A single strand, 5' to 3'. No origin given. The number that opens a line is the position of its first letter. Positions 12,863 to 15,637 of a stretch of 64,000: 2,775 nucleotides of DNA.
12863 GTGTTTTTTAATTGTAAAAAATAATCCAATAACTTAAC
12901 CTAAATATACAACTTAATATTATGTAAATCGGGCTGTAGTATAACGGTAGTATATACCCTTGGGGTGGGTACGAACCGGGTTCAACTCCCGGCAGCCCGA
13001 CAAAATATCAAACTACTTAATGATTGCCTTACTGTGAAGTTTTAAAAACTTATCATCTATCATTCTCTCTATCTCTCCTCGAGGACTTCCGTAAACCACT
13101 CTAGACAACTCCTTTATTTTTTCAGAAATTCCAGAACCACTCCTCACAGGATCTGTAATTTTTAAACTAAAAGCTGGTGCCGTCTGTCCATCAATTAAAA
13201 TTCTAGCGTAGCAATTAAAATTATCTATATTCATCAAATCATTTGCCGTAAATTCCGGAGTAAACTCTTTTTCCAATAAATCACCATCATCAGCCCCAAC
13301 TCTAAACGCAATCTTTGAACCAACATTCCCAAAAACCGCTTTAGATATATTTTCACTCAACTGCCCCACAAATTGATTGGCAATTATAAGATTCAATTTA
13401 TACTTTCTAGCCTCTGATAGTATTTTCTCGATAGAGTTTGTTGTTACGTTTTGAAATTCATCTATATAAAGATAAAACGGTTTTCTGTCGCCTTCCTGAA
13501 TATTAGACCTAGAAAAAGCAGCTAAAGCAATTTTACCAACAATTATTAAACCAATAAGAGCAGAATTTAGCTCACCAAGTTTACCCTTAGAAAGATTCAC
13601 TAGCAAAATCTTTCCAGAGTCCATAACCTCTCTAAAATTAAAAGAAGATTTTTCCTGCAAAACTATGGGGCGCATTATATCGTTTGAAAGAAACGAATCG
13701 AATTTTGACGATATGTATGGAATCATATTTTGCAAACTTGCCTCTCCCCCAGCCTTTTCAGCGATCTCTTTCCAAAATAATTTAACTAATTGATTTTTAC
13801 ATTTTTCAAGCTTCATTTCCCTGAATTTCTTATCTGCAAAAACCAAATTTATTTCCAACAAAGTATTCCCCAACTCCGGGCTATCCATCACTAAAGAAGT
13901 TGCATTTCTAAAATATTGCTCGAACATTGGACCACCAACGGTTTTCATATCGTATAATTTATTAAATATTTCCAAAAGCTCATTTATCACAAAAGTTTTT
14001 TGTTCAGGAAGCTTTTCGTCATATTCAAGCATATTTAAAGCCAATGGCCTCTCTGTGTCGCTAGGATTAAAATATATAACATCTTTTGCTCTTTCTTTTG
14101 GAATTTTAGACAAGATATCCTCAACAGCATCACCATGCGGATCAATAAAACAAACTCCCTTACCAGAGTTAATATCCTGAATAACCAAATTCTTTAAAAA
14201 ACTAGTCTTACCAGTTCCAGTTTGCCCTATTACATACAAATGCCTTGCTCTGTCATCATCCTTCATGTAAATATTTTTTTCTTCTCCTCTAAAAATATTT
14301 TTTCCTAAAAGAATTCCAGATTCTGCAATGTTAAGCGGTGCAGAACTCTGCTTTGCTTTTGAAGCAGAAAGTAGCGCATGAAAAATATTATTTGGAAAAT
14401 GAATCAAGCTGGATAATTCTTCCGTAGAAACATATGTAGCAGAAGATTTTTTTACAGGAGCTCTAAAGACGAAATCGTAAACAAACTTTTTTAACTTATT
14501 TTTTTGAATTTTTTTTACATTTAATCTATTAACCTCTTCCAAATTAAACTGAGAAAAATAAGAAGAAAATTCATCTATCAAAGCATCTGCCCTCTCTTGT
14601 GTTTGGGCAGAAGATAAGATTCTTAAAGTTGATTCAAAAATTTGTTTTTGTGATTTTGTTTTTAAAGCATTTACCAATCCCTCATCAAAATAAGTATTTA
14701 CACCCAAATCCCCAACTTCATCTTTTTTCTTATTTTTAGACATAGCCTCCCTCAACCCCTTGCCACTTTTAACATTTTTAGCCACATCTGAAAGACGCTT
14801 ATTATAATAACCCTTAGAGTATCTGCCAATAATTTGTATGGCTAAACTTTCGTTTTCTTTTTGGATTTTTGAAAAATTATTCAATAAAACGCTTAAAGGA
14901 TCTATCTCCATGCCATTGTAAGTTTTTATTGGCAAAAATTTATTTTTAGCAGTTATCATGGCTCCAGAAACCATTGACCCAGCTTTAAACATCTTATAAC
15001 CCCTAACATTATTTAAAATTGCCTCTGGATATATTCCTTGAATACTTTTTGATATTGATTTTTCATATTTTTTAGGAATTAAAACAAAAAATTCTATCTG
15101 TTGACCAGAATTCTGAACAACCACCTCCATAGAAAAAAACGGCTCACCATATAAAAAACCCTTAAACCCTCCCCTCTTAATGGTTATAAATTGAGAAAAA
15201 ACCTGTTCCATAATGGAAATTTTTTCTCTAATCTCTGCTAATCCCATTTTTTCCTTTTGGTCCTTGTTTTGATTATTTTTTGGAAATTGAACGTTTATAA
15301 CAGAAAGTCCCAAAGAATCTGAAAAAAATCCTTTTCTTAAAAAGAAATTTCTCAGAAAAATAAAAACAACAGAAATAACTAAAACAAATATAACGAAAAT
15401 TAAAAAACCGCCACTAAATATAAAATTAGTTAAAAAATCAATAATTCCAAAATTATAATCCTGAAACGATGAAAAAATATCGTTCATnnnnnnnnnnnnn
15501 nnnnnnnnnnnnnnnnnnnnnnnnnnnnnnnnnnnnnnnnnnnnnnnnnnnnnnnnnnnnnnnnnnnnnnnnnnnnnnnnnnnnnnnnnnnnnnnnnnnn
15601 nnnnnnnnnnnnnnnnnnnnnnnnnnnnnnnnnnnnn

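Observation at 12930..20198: Orphan type IV coupling-protein ATPase module next to tRNA-Pro and divergent from a giant Calx-beta adhesin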

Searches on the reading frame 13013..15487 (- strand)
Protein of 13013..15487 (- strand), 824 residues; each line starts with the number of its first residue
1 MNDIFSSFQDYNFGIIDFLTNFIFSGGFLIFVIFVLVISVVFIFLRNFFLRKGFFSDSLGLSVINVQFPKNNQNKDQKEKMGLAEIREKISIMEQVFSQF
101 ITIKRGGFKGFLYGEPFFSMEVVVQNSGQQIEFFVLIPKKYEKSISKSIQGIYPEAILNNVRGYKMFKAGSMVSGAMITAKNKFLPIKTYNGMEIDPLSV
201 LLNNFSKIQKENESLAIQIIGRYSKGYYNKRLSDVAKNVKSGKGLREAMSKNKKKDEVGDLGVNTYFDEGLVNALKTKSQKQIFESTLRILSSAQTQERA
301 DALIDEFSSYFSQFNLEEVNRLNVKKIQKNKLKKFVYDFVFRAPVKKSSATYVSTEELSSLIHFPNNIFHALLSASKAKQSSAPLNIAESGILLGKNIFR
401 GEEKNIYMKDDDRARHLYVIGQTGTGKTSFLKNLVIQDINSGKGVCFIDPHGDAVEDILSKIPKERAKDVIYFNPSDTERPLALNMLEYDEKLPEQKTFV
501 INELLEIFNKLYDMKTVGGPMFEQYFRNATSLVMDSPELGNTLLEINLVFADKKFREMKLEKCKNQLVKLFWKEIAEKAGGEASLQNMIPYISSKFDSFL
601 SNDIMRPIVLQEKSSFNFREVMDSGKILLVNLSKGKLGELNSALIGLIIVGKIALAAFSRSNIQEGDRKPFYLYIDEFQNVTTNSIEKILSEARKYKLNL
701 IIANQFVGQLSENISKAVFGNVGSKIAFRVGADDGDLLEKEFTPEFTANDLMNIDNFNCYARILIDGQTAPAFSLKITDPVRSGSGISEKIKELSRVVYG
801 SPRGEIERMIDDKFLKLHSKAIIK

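Call 6: search_protein_families(library=pfam, proteins=[window:13013-15487:-], max_evalue=0.01)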
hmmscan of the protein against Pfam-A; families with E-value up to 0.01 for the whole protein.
window:13013-15487:- (824 aa): 8 families
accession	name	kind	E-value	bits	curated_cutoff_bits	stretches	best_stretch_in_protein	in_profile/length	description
PF10412.15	TrwB_AAD_bind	-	8.2e-09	35.2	20.5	2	410-478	11-73/387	Type IV secretion-system coupling protein DNA-binding domain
PF13401.12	AAA_22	-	1.9e-06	28.6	27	1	413-465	4-57/130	AAA domain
PF12696.13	TraG-D_C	-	1.7e-05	25.2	22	1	670-733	1-68/126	TraM recognition site of TraD and TraG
PF01935.23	DUF87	-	0.00011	22.8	23.2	1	414-477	23-83/220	Helicase HerA, central domain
PF25199.1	nSTAND_NTPase5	-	0.0016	18.8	34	0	408-465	35-93/145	Novel STAND NTPase 5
PF13858.11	DUF4199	-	0.0019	19.1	32.3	1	24-105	67-147/165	Protein of unknown function (DUF4199)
PF13245.12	AAA_19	-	0.0027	18.3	25.1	0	414-694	11-115/134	AAA domain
PF01580.24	FtsK_SpoIIIE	-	0.0054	16.6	24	0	393-435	21-60/221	FtsK/SpoIIIE family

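Call 7: search_protein_families(library=ncbifam, proteins=[window:13013-15487:-], max_evalue=0.01)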
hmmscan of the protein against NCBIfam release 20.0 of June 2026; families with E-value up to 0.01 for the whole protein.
window:13013-15487:- (824 aa): 9 families
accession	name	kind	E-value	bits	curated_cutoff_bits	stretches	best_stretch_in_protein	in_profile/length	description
TIGR03743.1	SXT_TraD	subfamily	3.7e-15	55.4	366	1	378-486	135-250/636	conjugative transfer system coupling protein TraD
NF041447.1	TrbC_conju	equivalog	1.7e-11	43.3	800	1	390-451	104-166/685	F-type conjugative transfer protein TrbC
TIGR03754.1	conj_TOL_TraD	equivalog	2.8e-10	39.3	647.55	1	393-462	156-226/643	type IV conjugative transfer system coupling protein TraD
NF045973.1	conju_CD1115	equivalog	1.2e-08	34.3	250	1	407-496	17-104/442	VirD4-like conjugal transfer protein, CD1115 family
NF053655.1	CedD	equivalog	2.5e-05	23.1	600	1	366-476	174-282/527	DNA-translocating ATPase CedD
TIGR02237.1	recomb_radB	equivalog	0.00012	22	172.4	0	419-477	17-78/210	DNA repair and recombination protein RadB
NF006486.0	PRK08903.1-6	equivalog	0.004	16.7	307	0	405-451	27-73/222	DnaA regulatory inactivator Hda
NF042943.1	HerA_antiphage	equivalog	0.0065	15.1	800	0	387-440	130-181/566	anti-phage-associated helicase HerA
TIGR02759.1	TraD_Ftype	equivalog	0.0097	14.7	521.35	0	407-455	169-217/566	type IV conjugative transfer system coupling protein TraD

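Call 10: find_homologous_proteins(query=window:13013-15487:-, max_evalue=0.00001)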
Query window:13013-15487:- (824 aa): 5624 proteins with E <= 0.00001 among 8000 candidates; the best 120 are listed.
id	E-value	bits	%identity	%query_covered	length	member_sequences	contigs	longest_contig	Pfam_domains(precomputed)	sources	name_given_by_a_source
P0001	0.0e+0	1794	100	100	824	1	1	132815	PF26449.1,PF10412.16,PF13401.13,PF12696.14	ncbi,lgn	-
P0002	3.8e-284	963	57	93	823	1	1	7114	PF26449.1,PF10412.16,PF01935.24,PF02534.21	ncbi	-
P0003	1.2e-279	948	54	97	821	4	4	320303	PF26449.1,PF10412.16,PF01935.24,PF02534.21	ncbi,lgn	-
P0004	8.1e-279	945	54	96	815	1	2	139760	PF26449.1,PF10412.16,PF01935.24,PF02534.21,PF12696.14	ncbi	-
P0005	1.7e-277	941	55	95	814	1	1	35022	PF26449.1,PF10412.16,PF01935.24,PF02534.21,PF12696.14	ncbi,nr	ncbi:MAG: type IV secretion system DNA-binding domain-containing protein [bacterium]|nr:type IV secr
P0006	3.0e-276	937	54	98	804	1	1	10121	PF26449.1,PF10412.16,PF01935.24,PF02534.21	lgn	-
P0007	9.8e-276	935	54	96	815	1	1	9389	PF26449.1,PF10412.16,PF01935.24,PF02534.21,PF12696.14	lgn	-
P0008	2.5e-275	934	54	96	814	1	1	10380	PF26449.1,PF10412.16,PF01935.24,PF12696.14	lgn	-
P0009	3.2e-274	930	80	63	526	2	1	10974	PF10412.16,PF01935.24,PF13401.13,PF02534.21,PF12696.14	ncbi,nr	ncbi:MAG: DUF87 domain-containing protein, partial [Candidatus Pacebacteria bacterium]|nr:DUF87 doma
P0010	7.4e-274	929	54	96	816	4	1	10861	PF26449.1,PF10412.16,PF01935.24,PF02534.21,PF12696.14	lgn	-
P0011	4.0e-273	927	53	98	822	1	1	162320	PF26449.1,PF10412.16,PF01935.24,PF02534.21,PF12696.14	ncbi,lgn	-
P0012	4.6e-273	926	54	96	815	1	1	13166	PF26449.1,PF10412.16,PF01935.24,PF02534.21,PF12696.14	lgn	-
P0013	8.9e-273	926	55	95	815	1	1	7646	PF26449.1,PF01935.24,PF02534.21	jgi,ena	-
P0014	1.2e-272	925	55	97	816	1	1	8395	PF26449.1,PF10412.16,PF02534.21,PF12696.14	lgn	-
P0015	5.3e-272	923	53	96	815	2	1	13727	PF26449.1,PF10412.16,PF01935.24,PF02534.21,PF12696.14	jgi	-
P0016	8.2e-272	922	53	96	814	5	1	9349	PF26449.1,PF10412.16,PF01935.24,PF02534.21,PF12696.14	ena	-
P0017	4.6e-271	920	52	94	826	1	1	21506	PF26449.1,PF10412.16,PF01935.24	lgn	-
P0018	2.5e-270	917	54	92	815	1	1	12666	PF26449.1,PF10412.16,PF01935.24,PF12696.14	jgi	jgi:hypothetical protein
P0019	6.3e-270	916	54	94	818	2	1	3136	PF26449.1,PF10412.16,PF01935.24,PF13401.13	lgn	-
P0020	3.9e-269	913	53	97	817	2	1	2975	PF26449.1,PF10412.16,PF01935.24,PF02534.21,PF12696.14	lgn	-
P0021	1.5e-268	911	52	96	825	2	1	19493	PF26449.1,PF10412.16,PF01935.24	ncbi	-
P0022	2.0e-268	911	51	97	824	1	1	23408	PF26449.1,PF10412.16,PF01935.24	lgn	-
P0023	5.8e-267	906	53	95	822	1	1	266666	PF26449.1,PF10412.16,PF01935.24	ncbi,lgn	-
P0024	7.0e-267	906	51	95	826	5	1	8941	PF26449.1,PF10412.16,PF01935.24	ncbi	-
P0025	7.5e-267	906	53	95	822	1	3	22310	PF26449.1,PF10412.16,PF01935.24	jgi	jgi:hypothetical protein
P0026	9.7e-267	906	52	95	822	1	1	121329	PF26449.1,PF10412.16,PF01935.24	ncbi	-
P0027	1.8e-266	905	51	96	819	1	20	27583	PF26449.1,PF10412.16,PF01935.24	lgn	-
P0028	3.6e-266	904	52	95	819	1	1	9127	PF26449.1,PF10412.16,PF01935.24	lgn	-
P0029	8.3e-266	902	53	96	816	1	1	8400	PF26449.1,PF10412.16,PF01935.24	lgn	-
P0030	1.8e-265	901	56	91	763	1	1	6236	PF26449.1,PF01935.24,PF02534.21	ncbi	ncbi:MAG: hypothetical protein COU09_01590, partial [Candidatus Harrisonbacteria bacterium CG10_big_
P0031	3.0e-265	901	52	96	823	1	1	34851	PF26449.1,PF10412.16,PF01935.24,PF02534.21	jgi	jgi:hypothetical protein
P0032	4.3e-265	900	52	96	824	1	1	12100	PF26449.1,PF10412.16,PF01935.24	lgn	-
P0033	8.4e-265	899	52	95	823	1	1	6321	PF26449.1,PF10412.16,PF01935.24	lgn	-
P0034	3.3e-264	897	52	95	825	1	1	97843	PF26449.1,PF10412.16,PF01935.24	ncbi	-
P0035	4.3e-264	897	53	95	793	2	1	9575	PF26449.1,PF10412.16,PF01935.24,PF13401.13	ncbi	ncbi:MAG: hypothetical protein COU06_02225, partial [Candidatus Harrisonbacteria bacterium CG10_big_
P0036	1.1e-263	895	52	96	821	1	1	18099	PF26449.1,PF10412.16,PF01935.24,PF02534.21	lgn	-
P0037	2.1e-263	895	51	97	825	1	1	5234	PF26449.1,PF10412.16,PF01935.24,PF02534.21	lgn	-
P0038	4.3e-263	893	51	97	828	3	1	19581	PF26449.1,PF10412.16,PF01935.24,PF02534.21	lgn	-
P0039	1.1e-262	892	51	93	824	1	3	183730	PF26449.1,PF10412.16,PF01935.24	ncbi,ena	-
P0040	1.9e-262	891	52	96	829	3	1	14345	PF26449.1,PF10412.16,PF01935.24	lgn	-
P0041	2.1e-262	891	51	95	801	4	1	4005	PF26449.1,PF10412.16,PF01935.24,PF02534.21,PF12696.14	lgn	-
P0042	1.9e-261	888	52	97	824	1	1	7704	PF26449.1,PF01935.24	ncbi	-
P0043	2.6e-261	888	52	96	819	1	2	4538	PF26449.1,PF10412.16,PF01935.24,PF13401.13,PF02534.21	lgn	-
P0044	5.8e-261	886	52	93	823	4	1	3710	PF26449.1,PF10412.16,PF01935.24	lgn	-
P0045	7.5e-261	886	52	96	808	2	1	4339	PF26449.1,PF01935.24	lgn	-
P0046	2.5e-257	874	51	92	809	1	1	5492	PF26449.1,PF10412.16,PF01935.24,PF13401.13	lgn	-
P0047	2.9e-257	874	51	93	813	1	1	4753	PF26449.1,PF10412.16,PF01935.24,PF02534.21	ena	-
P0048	3.0e-249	848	53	88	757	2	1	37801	PF26449.1,PF10412.16,PF01935.24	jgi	-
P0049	3.7e-246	838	50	96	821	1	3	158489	PF26449.1,PF10412.16,PF01935.24,PF13401.13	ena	-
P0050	8.4e-244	830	49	92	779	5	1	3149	PF26449.1,PF10412.16,PF01935.24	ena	-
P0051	1.6e-243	829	48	99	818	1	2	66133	PF26449.1,PF10412.16,PF02534.21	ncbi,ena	-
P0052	2.9e-242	825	48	96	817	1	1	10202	PF26449.1,PF10412.16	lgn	-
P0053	2.9e-242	825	48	94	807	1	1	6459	PF26449.1,PF10412.16,PF01935.24,PF02534.21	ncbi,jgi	-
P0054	1.3e-241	822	49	96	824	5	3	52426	PF26449.1,PF10412.16,PF01935.24,PF13401.13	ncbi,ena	ncbi:MAG: type IV secretion system DNA-binding domain-containing protein [Patescibacteria group bact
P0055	1.4e-241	822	48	94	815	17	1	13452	PF26449.1,PF10412.16,PF13401.13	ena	-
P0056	1.8e-241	822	48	93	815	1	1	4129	PF26449.1,PF10412.16,PF01935.24,PF13401.13,PF02534.21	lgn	-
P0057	4.6e-241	821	48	97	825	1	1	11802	PF26449.1,PF10412.16,PF02534.21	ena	-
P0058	5.7e-241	820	48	95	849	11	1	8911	PF26449.1,PF10412.16,PF13401.13,PF02534.21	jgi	-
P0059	6.0e-241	820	49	96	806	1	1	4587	PF26449.1,PF10412.16,PF01935.24,PF13401.13,PF02534.21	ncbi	-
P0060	1.6e-240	819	48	93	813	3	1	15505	PF26449.1,PF10412.16,PF01935.24,PF02534.21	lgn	-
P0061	1.9e-240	819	49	93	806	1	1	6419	PF26449.1,PF10412.16,PF01935.24,PF02534.21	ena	-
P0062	3.2e-240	818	48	95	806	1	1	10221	PF26449.1,PF10412.16,PF02534.21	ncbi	-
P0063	6.9e-240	817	47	96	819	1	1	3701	PF26449.1,PF10412.16,PF02534.21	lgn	-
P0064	8.3e-240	816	47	96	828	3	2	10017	PF26449.1,PF10412.16,PF01935.24,PF02534.21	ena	-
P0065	9.0e-240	816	48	94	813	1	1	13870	PF26449.1,PF10412.16,PF01935.24,PF02534.21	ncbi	-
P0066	1.3e-239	816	49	93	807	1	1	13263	PF26449.1,PF10412.16,PF01935.24,PF02534.21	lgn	-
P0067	3.3e-239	815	48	95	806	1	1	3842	PF26449.1,PF10412.16,PF01935.24,PF02534.21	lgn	-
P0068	3.9e-239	814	46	95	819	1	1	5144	PF26449.1,PF10412.16,PF01935.24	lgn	-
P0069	4.6e-239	814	48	91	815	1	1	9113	PF26449.1,PF10412.16,PF01935.24,PF02534.21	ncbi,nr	ncbi:MAG: type IV secretory system conjugative DNA transfer family protein [Candidatus Colwellbacter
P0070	6.0e-239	814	49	95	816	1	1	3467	PF26449.1,PF10412.16,PF01935.24,PF13401.13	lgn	-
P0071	6.7e-239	813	48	95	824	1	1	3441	PF26449.1,PF10412.16,PF01935.24,PF02534.21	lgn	-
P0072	7.1e-239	813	48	97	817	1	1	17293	PF26449.1,PF10412.16,PF01935.24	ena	-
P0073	7.7e-239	813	49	95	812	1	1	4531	PF26449.1,PF10412.16,PF02534.21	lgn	-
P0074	1.5e-238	812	46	96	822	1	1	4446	PF26449.1,PF10412.16,PF02534.21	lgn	-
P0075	1.9e-238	812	48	95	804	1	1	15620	PF26449.1,PF10412.16,PF01935.24,PF02534.21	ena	-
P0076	2.6e-238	812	48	94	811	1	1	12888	PF26449.1,PF10412.16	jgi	-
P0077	5.0e-238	811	48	95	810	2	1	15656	PF26449.1,PF10412.16,PF01935.24,PF13401.13,PF02534.21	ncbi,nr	ncbi:MAG: type IV secretion system DNA-binding domain-containing protein [bacterium]|nr:type IV secr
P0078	6.0e-238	810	48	97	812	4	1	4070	PF26449.1,PF02534.21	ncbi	ncbi:MAG: type IV secretory system conjugative DNA transfer family protein [Patescibacteria group ba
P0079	6.7e-238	810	47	94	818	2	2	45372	PF26449.1,PF10412.16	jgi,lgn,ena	-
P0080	8.1e-238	810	47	96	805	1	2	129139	PF26449.1,PF10412.16,PF01935.24,PF02534.21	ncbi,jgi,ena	-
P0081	9.6e-238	810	48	95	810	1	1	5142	PF26449.1,PF10412.16,PF01935.24,PF13401.13,PF02534.21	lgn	-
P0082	1.1e-237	809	47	94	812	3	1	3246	PF26449.1,PF10412.16,PF01935.24,PF02534.21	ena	-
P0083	2.6e-237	808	48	95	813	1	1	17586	PF26449.1,PF10412.16,PF02534.21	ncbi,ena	-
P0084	3.3e-237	808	48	94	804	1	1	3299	PF26449.1,PF10412.16,PF01935.24,PF13401.13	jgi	jgi:hypothetical protein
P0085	4.3e-237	808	48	95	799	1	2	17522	PF26449.1,PF10412.16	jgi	-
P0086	7.0e-237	807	49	92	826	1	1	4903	PF26449.1,PF10412.16,PF01935.24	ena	-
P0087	9.4e-237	806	48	94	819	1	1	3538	PF26449.1,PF10412.16,PF01935.24,PF13401.13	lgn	-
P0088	1.2e-236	806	47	94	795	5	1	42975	PF26449.1,PF10412.16,PF02534.21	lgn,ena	-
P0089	1.6e-236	806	46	98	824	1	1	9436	PF26449.1,PF10412.16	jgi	-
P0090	1.9e-236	805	47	96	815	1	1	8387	PF26449.1,PF10412.16,PF01935.24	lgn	-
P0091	6.9e-236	804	47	95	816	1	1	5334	PF26449.1,PF10412.16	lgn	-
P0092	1.0e-235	803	48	95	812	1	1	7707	PF26449.1,PF10412.16,PF01935.24,PF02534.21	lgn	-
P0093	1.4e-235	803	47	94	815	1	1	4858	PF26449.1,PF01935.24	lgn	-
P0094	1.5e-235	802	48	95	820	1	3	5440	PF26449.1,PF10412.16,PF01935.24,PF02534.21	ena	-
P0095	1.5e-235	802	46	96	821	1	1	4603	PF26449.1,PF10412.16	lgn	-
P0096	1.7e-235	802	48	96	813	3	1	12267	PF26449.1,PF10412.16,PF01935.24,PF02534.21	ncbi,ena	-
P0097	1.9e-235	802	46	96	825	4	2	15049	PF26449.1,PF10412.16,PF01935.24,PF13401.13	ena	-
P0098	4.2e-235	801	48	94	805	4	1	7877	PF26449.1,PF10412.16,PF01935.24,PF13401.13,PF02534.21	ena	-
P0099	4.6e-235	801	46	97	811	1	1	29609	PF26449.1,PF10412.16,PF01935.24,PF02534.21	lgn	-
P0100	1.1e-234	800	46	96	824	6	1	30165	PF26449.1,PF10412.16,PF01935.24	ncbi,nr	ncbi:MAG: hypothetical protein A2679_03785 [Candidatus Sungbacteria bacterium RIFCSPHIGHO2_01_FULL_5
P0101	1.5e-234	799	47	96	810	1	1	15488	PF26449.1,PF10412.16,PF01935.24,PF13401.13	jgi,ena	-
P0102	1.7e-234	799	48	94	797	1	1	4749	PF26449.1,PF10412.16,PF13401.13,PF02534.21,PF12696.14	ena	-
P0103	3.0e-234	798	47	95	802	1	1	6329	PF26449.1,PF10412.16,PF13401.13,PF02534.21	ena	-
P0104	6.3e-234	797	46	95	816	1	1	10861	PF26449.1,PF10412.16,PF01935.24,PF13401.13,PF02534.21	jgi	jgi:hypothetical protein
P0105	1.0e-233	796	47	95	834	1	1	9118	PF26449.1,PF10412.16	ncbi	-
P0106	2.2e-233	795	46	95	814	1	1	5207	PF26449.1,PF10412.16,PF13401.13,PF02534.21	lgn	-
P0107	1.3e-232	793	49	96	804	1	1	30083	PF26449.1,PF01935.24,PF13401.13,PF02534.21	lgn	-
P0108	1.5e-232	793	47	96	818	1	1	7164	PF26449.1,PF10412.16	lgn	-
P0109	3.3e-232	791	50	86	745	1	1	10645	PF26449.1,PF10412.16,PF01935.24,PF02534.21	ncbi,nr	ncbi:MAG: type IV secretion system DNA-binding domain-containing protein [bacterium]|nr:type IV secr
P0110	6.5e-232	790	46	93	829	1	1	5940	PF26449.1,PF10412.16,PF13401.13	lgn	-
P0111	7.3e-232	790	47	94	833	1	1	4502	PF26449.1,PF10412.16,PF01935.24,PF02534.21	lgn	-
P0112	9.9e-232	790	47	96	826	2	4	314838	PF26449.1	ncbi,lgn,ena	-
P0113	1.2e-231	790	47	96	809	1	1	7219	PF26449.1,PF10412.16,PF01935.24,PF02534.21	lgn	-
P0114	2.0e-231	789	47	92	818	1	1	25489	PF26449.1,PF10412.16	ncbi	-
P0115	2.1e-231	789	48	96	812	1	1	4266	PF26449.1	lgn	-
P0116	3.5e-231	788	48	94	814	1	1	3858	PF26449.1,PF10412.16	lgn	-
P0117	4.3e-231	788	47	95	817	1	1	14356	PF26449.1,PF10412.16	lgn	-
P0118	4.9e-231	787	47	96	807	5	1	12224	PF26449.1,PF10412.16,PF01935.24,PF13401.13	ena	-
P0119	4.9e-231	787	50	96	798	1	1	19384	PF26449.1,PF10412.16,PF01935.24,PF02534.21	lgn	-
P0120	8.7e-231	787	47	97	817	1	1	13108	PF26449.1,PF10412.16,PF02534.21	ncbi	-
